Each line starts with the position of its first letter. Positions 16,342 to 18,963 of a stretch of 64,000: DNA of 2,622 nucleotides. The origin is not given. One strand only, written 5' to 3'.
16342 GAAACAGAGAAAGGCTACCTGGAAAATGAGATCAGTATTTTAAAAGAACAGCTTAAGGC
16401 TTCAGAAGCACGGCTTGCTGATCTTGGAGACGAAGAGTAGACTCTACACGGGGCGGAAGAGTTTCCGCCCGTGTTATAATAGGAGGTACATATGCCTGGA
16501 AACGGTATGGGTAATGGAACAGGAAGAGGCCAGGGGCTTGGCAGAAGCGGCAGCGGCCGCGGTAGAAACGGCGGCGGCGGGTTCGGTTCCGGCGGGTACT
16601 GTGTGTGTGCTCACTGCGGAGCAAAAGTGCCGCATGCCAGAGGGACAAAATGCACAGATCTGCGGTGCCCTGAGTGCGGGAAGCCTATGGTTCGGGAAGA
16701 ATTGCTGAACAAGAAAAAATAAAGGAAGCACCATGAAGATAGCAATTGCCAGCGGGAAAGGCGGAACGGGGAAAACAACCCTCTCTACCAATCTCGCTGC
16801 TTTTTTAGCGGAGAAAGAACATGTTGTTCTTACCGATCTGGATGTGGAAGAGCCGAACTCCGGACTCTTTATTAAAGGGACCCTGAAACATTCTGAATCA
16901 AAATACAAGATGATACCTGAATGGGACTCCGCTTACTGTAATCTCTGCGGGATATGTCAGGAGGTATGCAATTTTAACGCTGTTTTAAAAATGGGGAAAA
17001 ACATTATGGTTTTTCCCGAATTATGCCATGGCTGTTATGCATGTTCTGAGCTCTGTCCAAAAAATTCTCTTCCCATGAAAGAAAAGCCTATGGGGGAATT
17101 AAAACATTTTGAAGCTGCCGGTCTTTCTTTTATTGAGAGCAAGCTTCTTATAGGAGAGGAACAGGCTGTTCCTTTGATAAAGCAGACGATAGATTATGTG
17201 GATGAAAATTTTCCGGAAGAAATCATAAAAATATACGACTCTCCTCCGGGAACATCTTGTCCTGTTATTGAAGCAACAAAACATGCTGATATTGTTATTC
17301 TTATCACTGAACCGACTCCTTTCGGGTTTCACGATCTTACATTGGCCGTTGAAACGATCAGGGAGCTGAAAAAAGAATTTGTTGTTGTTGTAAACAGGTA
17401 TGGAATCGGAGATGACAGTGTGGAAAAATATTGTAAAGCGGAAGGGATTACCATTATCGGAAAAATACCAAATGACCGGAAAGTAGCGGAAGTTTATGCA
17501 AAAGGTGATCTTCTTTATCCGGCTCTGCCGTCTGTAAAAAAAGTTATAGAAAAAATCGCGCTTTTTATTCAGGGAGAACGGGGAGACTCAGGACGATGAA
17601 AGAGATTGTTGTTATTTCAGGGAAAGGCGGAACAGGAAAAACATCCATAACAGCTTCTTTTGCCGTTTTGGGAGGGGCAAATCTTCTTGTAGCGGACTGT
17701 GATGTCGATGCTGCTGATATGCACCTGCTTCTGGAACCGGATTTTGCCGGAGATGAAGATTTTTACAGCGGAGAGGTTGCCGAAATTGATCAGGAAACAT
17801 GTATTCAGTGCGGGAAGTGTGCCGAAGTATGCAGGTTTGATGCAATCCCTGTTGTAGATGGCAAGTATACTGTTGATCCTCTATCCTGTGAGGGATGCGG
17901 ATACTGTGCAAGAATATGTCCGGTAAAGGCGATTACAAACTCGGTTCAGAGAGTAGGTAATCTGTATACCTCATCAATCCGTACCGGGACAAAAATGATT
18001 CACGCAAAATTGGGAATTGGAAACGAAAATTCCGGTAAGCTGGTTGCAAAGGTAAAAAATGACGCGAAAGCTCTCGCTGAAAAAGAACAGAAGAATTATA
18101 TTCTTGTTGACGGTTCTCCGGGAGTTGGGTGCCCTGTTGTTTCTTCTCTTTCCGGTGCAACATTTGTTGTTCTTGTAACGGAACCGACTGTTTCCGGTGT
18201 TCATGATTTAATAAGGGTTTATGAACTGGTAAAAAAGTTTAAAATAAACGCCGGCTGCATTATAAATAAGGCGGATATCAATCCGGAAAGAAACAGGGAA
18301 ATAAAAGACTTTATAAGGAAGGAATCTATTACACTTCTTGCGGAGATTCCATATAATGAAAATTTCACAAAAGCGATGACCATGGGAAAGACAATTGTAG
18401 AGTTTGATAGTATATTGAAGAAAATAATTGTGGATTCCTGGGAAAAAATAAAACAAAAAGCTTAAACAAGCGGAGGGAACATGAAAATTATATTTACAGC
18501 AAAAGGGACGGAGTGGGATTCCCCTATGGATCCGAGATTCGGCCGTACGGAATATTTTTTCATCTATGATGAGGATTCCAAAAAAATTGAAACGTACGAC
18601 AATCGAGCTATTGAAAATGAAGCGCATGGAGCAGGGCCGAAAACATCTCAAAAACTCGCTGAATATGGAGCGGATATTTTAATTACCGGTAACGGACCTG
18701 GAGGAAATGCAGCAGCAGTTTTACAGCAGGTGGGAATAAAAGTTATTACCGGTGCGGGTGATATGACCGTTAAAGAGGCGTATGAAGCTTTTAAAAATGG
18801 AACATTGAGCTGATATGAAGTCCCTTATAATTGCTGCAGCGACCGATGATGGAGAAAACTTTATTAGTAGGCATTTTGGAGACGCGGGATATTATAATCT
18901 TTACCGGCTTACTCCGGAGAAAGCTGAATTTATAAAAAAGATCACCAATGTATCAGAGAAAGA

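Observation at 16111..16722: Two adjacent small proteins with eukaryote-like RGG/YG low-complexity domains (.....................; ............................)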

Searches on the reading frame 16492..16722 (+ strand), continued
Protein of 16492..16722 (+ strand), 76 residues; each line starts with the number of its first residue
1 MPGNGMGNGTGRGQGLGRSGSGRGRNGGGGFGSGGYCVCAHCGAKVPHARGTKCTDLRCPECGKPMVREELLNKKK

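Call 69: search_solved_structures(query=A1, max_evalue=1, show_alignments=2)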
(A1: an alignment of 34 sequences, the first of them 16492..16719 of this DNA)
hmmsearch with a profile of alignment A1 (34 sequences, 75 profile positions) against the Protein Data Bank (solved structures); distinct sequences matched with E-value up to 1: 18.
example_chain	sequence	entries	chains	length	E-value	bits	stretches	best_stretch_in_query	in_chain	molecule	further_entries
2i13_A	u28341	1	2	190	3.8e-05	27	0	38-73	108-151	Aart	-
1mey_C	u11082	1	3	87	0.0045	20.3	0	56-73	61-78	CONSENSUS ZINC FINGER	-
9fhl_C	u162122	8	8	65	0.018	18.3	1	37-71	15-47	Small zinc finger protein HVO-2753-like zinc-binding pocket domain-containing protein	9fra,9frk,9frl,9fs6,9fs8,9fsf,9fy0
9p9v_A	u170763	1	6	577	0.028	17.7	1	9-66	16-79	ATP-dependent clpX-like chaperone, mitochondrial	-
9ykx_A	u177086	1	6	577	0.028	17.7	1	9-66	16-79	ATP-dependent clpX-like chaperone, mitochondrial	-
4qiw_P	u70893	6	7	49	0.14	15.6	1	38-65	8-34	DNA-directed RNA polymerase subunit P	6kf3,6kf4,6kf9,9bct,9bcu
1qyp_A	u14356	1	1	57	0.2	15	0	52-63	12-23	RNA POLYMERASE II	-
9fs6_b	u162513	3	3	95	0.2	15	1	20-58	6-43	LSU ribosomal protein S26E (Rps26E)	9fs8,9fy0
3j0k_L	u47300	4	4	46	0.28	14.5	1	37-65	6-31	DNA-directed RNA polymerases I, II, and III 7.7 kDa polypeptide | DNA-DIRECTED RNA POLYMERASES I, II, AND III SUBUNIT RPABC4, RPB12 | DNA-directed RNA polymeras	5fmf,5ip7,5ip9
7zok_A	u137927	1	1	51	0.31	14.4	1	37-65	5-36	Adventurous gliding motility protein X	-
1i3q_L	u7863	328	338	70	0.51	13.7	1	36-65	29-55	DNA-DIRECTED RNA POLYMERASE II 7.7KD POLYPEPTIDE | DNA-directed RNA polymerase II, chain RPB12 | DNA-directed RNA polymerases I, II, and III 7.7 kDa polypeptide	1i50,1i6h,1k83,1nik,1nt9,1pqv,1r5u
8bws_L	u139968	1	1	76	0.6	13.5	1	36-65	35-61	DNA-directed RNA polymerases I, II, and III subunit RPABC4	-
9yyg_A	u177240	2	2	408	0.83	13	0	37-69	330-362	AI-designed RNA-guided nuclease | AI-generated RNA-guided nuclease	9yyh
7z0h_L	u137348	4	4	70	0.85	13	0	37-65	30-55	DNA-directed RNA polymerases I, II, and III subunit RPABC4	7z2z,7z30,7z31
8bf8_A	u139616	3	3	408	0.86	13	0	37-69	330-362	RNA-guided DNA endonuclease TnpB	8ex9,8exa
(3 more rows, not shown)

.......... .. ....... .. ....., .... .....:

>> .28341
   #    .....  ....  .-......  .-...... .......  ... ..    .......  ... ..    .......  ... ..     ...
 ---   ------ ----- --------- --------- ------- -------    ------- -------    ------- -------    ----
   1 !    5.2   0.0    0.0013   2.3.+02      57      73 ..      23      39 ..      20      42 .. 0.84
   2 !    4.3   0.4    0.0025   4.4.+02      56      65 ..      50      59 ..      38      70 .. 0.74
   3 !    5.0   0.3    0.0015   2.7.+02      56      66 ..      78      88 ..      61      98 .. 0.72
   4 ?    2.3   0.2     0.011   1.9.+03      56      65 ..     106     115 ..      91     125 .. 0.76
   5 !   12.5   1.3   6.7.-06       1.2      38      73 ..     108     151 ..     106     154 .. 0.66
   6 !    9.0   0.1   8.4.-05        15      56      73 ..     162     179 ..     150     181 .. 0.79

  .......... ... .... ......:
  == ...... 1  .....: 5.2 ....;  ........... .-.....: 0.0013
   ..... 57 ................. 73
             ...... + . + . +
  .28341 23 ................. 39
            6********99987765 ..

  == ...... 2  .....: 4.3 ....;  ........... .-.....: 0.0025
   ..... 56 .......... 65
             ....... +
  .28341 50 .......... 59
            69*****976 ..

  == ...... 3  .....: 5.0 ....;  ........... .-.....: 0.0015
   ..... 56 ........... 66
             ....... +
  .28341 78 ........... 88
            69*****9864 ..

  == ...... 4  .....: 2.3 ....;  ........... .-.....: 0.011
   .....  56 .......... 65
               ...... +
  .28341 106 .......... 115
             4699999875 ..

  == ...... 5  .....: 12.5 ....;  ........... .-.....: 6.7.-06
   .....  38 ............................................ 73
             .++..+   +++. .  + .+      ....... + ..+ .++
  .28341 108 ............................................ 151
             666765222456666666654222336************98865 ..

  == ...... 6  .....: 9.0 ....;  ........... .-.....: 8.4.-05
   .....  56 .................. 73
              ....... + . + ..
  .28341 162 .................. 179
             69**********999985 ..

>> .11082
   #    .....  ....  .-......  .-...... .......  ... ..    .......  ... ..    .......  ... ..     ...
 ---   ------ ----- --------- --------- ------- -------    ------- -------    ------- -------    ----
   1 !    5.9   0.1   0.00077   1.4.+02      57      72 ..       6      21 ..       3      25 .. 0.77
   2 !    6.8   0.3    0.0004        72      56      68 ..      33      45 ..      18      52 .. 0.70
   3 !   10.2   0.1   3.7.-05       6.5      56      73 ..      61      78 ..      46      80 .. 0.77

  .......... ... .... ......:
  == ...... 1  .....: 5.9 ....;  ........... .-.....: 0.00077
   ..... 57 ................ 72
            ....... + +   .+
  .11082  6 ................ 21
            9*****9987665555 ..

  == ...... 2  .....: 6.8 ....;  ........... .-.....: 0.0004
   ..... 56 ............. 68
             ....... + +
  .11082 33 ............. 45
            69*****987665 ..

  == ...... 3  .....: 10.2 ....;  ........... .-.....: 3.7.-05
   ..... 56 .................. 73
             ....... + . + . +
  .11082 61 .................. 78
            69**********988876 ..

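Call 77: find_encoding_contigs(protein=P0157, flank=10000, max_places=2)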
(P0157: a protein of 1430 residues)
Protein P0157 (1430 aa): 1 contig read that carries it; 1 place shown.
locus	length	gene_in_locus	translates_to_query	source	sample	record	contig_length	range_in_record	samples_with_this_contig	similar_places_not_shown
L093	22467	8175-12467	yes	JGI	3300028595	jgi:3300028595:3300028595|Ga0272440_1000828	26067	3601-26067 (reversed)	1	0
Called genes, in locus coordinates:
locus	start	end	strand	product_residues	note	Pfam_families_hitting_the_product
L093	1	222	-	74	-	?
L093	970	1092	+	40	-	-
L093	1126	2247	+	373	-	PF00595:PDZ (faint), PF13180:PDZ_2, PF17820:PDZ_6, PF13180:PDZ_2 (weak), PF17820:PDZ_6 (weak)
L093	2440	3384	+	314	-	PF00089:Trypsin, PF13365:Trypsin_2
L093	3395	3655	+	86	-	PF06305:LapA_dom (weak)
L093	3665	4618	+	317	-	PF01545:Cation_efflux, PF16916:ZT_dimer (weak)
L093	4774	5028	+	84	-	-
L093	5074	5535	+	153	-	PF00581:Rhodanese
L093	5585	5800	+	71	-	PF26391:MamI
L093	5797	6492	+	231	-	-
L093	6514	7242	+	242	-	PF04011:LemA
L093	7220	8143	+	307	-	PF01545:Cation_efflux, PF16916:ZT_dimer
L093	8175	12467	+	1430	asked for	PF00595:PDZ, PF13180:PDZ_2, PF17820:PDZ_6, PF02579:Nitro_FeMo-Co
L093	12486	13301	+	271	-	PF00089:Trypsin, PF13365:Trypsin_2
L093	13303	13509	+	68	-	PF26391:MamI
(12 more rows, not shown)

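Call 84: search_protein_families(library=padloc, proteins=[window:16492-16722:+], max_evalue=0.01)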
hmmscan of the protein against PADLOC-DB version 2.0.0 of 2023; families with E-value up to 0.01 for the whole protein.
window:16492-16722:+ (76 aa): 0 families

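Call 85: search_protein_families(library=phrogs, proteins=[window:16492-16722:+], max_evalue=0.01)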
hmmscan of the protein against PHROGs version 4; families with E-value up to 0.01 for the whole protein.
window:16492-16722:+ (76 aa): 1 family
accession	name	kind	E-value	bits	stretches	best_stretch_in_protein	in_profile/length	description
phrog_26488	-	unknown function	0.0022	19.2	1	35-70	20-57/104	-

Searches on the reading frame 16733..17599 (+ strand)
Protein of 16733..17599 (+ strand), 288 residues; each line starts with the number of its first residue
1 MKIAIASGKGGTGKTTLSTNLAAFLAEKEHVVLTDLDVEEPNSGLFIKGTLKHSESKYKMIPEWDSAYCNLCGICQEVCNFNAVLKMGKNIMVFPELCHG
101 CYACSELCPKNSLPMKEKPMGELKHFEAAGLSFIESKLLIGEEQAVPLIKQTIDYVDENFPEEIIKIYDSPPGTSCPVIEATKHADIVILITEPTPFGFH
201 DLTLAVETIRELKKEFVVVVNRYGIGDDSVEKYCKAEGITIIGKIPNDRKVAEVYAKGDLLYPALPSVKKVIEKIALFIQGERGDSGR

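Call 3: search_protein_families(library=pfam, proteins=[window:16733-17599:+], max_evalue=0.1)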
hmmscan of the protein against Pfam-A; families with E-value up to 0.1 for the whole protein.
window:16733-17599:+ (288 aa): 22 families
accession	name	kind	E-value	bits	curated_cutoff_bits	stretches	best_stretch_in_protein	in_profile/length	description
PF01656.29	CbiA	-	8.7e-20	71.4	25.4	1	3-260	1-124/125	CobQ/CobB/MinD/ParA nucleotide binding domain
PF10609.15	ParA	-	1.4e-13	51.3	27.1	1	2-62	5-67/246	NUBPL iron-transfer P-loop NTPase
PF13614.12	AAA_31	-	7.5e-13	49.2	27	2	3-40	4-42/177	AAA domain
PF00037.32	Fer4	-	9.6e-09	35.1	21.1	2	93-111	3-21/24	4Fe-4S binding domain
PF12837.12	Fer4_6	-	1.1e-07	31.9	25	2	61-83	1-23/24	4Fe-4S binding domain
PF13187.11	Fer4_9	-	3.5e-06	27.4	27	1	68-111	1-50/52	4Fe-4S dicluster domain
PF13484.11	Fer4_16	-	6.8e-06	27.2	30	1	66-82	50-66/66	4Fe-4S double cluster binding domain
PF12838.12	Fer4_7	-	8.7e-06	26.6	27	3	69-111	2-51/52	4Fe-4S dicluster domain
PF13237.11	Fer4_10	-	4.3e-05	23.8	25.5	1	65-109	5-53/53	4Fe-4S dicluster domain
PF02374.21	ArsA_ATPase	-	5.1e-05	23.1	24.3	1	1-33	1-33/305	Anion-transporting ATPase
PF12797.12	Fer4_2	-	8.6e-05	22.7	24.5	1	62-80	3-21/22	4Fe-4S binding domain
PF14697.11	Fer4_21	-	0.00013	22.5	35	1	66-113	5-57/59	4Fe-4S dicluster domain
PF00142.24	Fer4_NifH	-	0.00031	20.8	25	1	2-33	2-32/271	4Fe-4S iron sulfur cluster binding proteins, NifH/frxC family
PF13481.12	AAA_25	-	0.00073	19.6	27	1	3-38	35-70/195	AAA domain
PF25160.1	LdpA_Fe-S-bd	-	0.0031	17.7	27.6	1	75-113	9-43/49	LdpA Fe-S cluster-binding domain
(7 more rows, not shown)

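Call 4: search_protein_families(library=ncbifam, proteins=[window:16733-17599:+], max_evalue=0.1)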
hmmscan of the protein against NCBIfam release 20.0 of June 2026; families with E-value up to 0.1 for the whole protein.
window:16733-17599:+ (288 aa): 96 families (the best 25 are shown)
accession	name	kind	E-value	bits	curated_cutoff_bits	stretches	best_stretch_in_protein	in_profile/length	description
NF041546.1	ParA_partition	equivalog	5.7e-13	48.9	180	2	3-38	2-38/203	ParA family partition ATPase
TIGR01969.1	minD_arch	subfamily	2.9e-12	46.3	201.75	2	2-46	2-47/251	cell division ATPase MinD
NF041136.1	MrpORP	equivalog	2.9e-11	43.3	450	1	2-62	7-69/365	iron-sulfur cluster carrier protein MrpORP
TIGR01968.1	minD_bact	equivalog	2.3e-10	40.3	212.9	1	3-39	4-41/261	septum site-determining protein MinD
NF038196.1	ferrodoxin_EFR1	subfamily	8.3e-10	39.1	75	1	66-118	183-234/242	EFR1 family ferrodoxin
NF040770.1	hetero_SS_HdrA2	exception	5.8e-09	34.6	1100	1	61-117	571-627/777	CoB-CoM heterodisulfide reductase HdrA2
NF041891.1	hdrA_Methbact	equivalog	9.1e-08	30.8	1300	1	60-116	565-621/762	ferredoxin:CoB-CoM heterodisulfide reductase subunit HdrA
TIGR03371.1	cellulose_yhjQ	equivalog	5.6e-07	29.3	157.85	1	3-37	4-39/246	cellulose biosynthesis protein BcsQ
TIGR04041.1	activase_YjjW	hypoth_equivalog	3e-06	26.9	250.2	1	67-118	41-92/276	YjjW family glycine radical enzyme activase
TIGR02700.1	flavo_MJ0208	hypoth_equivalog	3.8e-06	26.4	251.35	1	64-113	145-194/234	dihydromethanopterin reductase (acceptor)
TIGR01944.1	rnfB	subfamily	4.6e-06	26.3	68.7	1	54-120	100-167/190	RnfABCDGE type electron transport complex subunit B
NF043039.1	HgcAB_like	equivalog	5.2e-06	26.3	285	1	50-113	286-349/350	HgcAB-like fusion protein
NF006221.0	PRK08348.1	subfamily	6.1e-06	26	124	1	57-117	34-96/136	NADH-plastoquinone oxidoreductase subunit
TIGR02179.1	PorD_KorD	subfamily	7e-06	26.1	60.05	1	60-86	48-74/78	2-oxoacid:acceptor oxidoreductase, delta subunit, pyruvate/2-ketoisovalerate family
NF047398.1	AAA_KGGVGR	domain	2.1e-05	24.9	90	1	3-44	5-47/190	KGGVGR-motif variant AAA ATPase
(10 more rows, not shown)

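Call 84: search_protein_families(library=padloc, proteins=[window:16733-17599:+], max_evalue=0.01)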
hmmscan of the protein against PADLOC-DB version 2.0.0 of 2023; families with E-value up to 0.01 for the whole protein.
window:16733-17599:+ (288 aa): 2 families
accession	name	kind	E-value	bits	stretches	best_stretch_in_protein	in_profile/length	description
PDLC02510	BrxP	-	5.6e-05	19.5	1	65-135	460-529/779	BrxP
PDLC04559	PDC-M28B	-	0.0002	18.6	1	2-44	130-173/438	-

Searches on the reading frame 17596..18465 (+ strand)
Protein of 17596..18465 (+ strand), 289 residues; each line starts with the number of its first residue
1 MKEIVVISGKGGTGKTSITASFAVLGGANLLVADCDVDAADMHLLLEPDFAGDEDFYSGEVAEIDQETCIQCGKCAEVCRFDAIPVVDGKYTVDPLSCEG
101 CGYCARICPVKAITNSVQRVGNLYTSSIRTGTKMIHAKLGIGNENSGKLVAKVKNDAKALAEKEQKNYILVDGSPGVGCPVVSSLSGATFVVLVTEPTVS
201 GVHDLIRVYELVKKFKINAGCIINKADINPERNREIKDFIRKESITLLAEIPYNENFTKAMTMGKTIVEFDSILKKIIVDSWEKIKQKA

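Call 3: search_protein_families(library=pfam, proteins=[window:17596-18465:+], max_evalue=0.1)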
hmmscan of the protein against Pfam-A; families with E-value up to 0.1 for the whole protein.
window:17596-18465:+ (289 aa): 25 families
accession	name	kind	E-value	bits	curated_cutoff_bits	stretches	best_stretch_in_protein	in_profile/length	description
PF00037.32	Fer4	-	8.2e-15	54.4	21.1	2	91-114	1-24/24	4Fe-4S binding domain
PF01656.29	CbiA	-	2.8e-13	50.3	25.4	1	4-266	1-124/125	CobQ/CobB/MinD/ParA nucleotide binding domain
PF12837.12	Fer4_6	-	1.5e-11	44.1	25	2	61-84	1-24/24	4Fe-4S binding domain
PF14697.11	Fer4_21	-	4.3e-11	43.2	35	1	62-114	1-58/59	4Fe-4S dicluster domain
PF12838.12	Fer4_7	-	3.3e-10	40.7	27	2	68-112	1-52/52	4Fe-4S dicluster domain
PF10609.15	ParA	-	1.6e-08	34.7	27.1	2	3-37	5-42/246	NUBPL iron-transfer P-loop NTPase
PF12797.12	Fer4_2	-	2.8e-08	33.6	24.5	2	63-79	4-20/22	4Fe-4S binding domain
PF13237.11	Fer4_10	-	1.7e-07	31.5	25.5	2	64-109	4-53/53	4Fe-4S dicluster domain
PF13484.11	Fer4_16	-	1e-06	29.8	30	2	98-118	2-21/66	4Fe-4S double cluster binding domain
PF13187.11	Fer4_9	-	5.4e-06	26.8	27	3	69-113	2-52/52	4Fe-4S dicluster domain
PF13534.11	Fer4_17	-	2.3e-05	25.3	22.2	1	97-116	1-20/61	4Fe-4S dicluster domain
PF00142.24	Fer4_NifH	-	3.9e-05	23.7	25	1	214-275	173-232/271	4Fe-4S iron sulfur cluster binding proteins, NifH/frxC family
PF25160.1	LdpA_Fe-S-bd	-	6.8e-05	23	27.6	1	96-116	26-46/49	LdpA Fe-S cluster-binding domain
PF13614.12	AAA_31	-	7.5e-05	23.2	27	0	163-214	115-169/177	AAA domain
PF02374.21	ArsA_ATPase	-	0.00098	18.9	24.3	1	3-24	2-23/305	Anion-transporting ATPase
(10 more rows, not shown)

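Call 4: search_protein_families(library=ncbifam, proteins=[window:17596-18465:+], max_evalue=0.1)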
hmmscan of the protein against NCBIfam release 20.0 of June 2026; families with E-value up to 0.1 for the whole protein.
window:17596-18465:+ (289 aa): 95 families (the best 25 are shown)
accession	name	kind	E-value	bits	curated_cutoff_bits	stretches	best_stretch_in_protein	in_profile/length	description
TIGR01969.1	minD_arch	subfamily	3.3e-17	62.5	201.75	2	163-269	106-212/251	cell division ATPase MinD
NF041891.1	hdrA_Methbact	equivalog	1.7e-13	49.8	1300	1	60-124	565-629/762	ferredoxin:CoB-CoM heterodisulfide reductase subunit HdrA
NF040770.1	hetero_SS_HdrA2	exception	2e-13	49.4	1100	1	61-117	571-627/777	CoB-CoM heterodisulfide reductase HdrA2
NF041778.1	hetero_SS_HdrA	equivalog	9.9e-13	46.8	1400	1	56-114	576-634/771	ferredoxin:CoB-CoM heterodisulfide reductase subunit HdrA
TIGR02700.1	flavo_MJ0208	hypoth_equivalog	3.3e-12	46.2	251.35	1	63-116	144-197/234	dihydromethanopterin reductase (acceptor)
NF041546.1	ParA_partition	equivalog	1.9e-11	43.9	180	2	153-271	66-188/203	ParA family partition ATPase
NF058577.1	FdxA_fam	equivalog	3.5e-11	43.1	65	1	66-112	6-52/52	4Fe-4S ferredoxin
TIGR01968.1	minD_bact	equivalog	2e-10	40.5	212.9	2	162-269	106-219/261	septum site-determining protein MinD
NF005503.0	PRK07118.1-2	equivalog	3.2e-10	39.7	252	1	68-162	139-231/292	RnfABCDGE type electron transport complex subunit B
TIGR04105.1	FeFe_hydrog_B1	subfamily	3.3e-10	39.3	450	2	74-115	120-161/462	monomeric [FeFe] hydrogenase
NF042909.1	FMH_DH_FwdF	exception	6.2e-10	38.7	375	2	32-87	104-158/336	tungsten-dependent formylmethanofuran dehydrogenase subunit FwdF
NF038196.1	ferrodoxin_EFR1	subfamily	3.6e-09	37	75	1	66-115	183-231/242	EFR1 family ferrodoxin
TIGR03224.1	benzo_boxA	equivalog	4.7e-09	35.6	459.2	1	64-143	7-87/411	benzoyl-CoA 2,3-epoxidase subunit BoxA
NF045874.1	Vhu_polyferre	exception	4.9e-09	35.4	600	1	63-119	192-249/381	F420-non-reducing hydrogenase associated-polyferredoxin VhuB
NF040864.1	HgcB_ferredoxin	equivalog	1.6e-08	34.2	99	1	63-116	10-64/93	mercury methylation ferredoxin HgcB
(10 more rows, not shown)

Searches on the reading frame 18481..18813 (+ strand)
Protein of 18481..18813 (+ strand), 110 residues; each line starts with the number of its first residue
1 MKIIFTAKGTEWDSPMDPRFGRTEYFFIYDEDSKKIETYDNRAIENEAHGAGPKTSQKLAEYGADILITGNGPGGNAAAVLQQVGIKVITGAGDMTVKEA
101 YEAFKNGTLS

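Call 3: search_protein_families(library=pfam, proteins=[window:18481-18813:+], max_evalue=0.1)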
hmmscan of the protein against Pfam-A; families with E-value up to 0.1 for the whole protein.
window:18481-18813:+ (110 aa): 1 family
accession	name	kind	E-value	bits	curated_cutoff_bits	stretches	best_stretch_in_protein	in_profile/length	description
PF02579.22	Nitro_FeMo-Co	-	5.5e-20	71.9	26.3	1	13-105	2-93/94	Dinitrogenase iron-molybdenum cofactor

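Call 4: search_protein_families(library=ncbifam, proteins=[window:18481-18813:+], max_evalue=0.1)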
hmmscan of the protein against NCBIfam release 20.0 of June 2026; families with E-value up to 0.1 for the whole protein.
window:18481-18813:+ (110 aa): 4 families
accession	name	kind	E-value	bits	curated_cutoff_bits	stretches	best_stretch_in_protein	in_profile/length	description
NF041136.1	MrpORP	equivalog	2.7e-08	33.5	450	1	18-108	278-364/365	iron-sulfur cluster carrier protein MrpORP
NF009931.0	PRK13394.1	subfamily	0.027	14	340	1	47-103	15-73/262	3-hydroxybutyrate dehydrogenase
NF009093.0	PRK12429.1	subfamily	0.041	13.2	258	1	47-103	13-71/259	3-hydroxybutyrate dehydrogenase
TIGR02663.1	nifX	equivalog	0.06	13.8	112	1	1-100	1-99/119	nitrogen fixation protein NifX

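Call 75: search_solved_structures(query=window:18481-18810:+, max_evalue=0.01)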
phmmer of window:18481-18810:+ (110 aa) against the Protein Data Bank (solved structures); distinct sequences matched with E-value up to 0.01: 6.
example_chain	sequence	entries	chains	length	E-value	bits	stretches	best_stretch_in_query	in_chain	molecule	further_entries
1rdu_A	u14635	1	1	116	9.4e-16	61.1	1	5-109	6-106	conserved hypothetical protein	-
2wfb_A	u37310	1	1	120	3e-15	59.5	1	2-108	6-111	PUTATIVE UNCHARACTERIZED PROTEIN ORP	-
1eo1_A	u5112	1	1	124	2e-10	44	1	1-109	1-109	HYPOTHETICAL PROTEIN MTH1175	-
1t3v_A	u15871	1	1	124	2.3e-07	34.2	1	11-109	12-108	conserved hypothetical protein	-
1o13_A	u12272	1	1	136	3e-07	33.8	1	11-109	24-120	probable NifB protein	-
2yx6_A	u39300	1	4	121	2.2e-05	27.8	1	14-108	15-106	Hypothetical protein PH0822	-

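Call 84: search_protein_families(library=padloc, proteins=[window:18481-18813:+], max_evalue=0.01)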
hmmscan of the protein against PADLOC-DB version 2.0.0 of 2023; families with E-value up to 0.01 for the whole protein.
window:18481-18813:+ (110 aa): 0 families
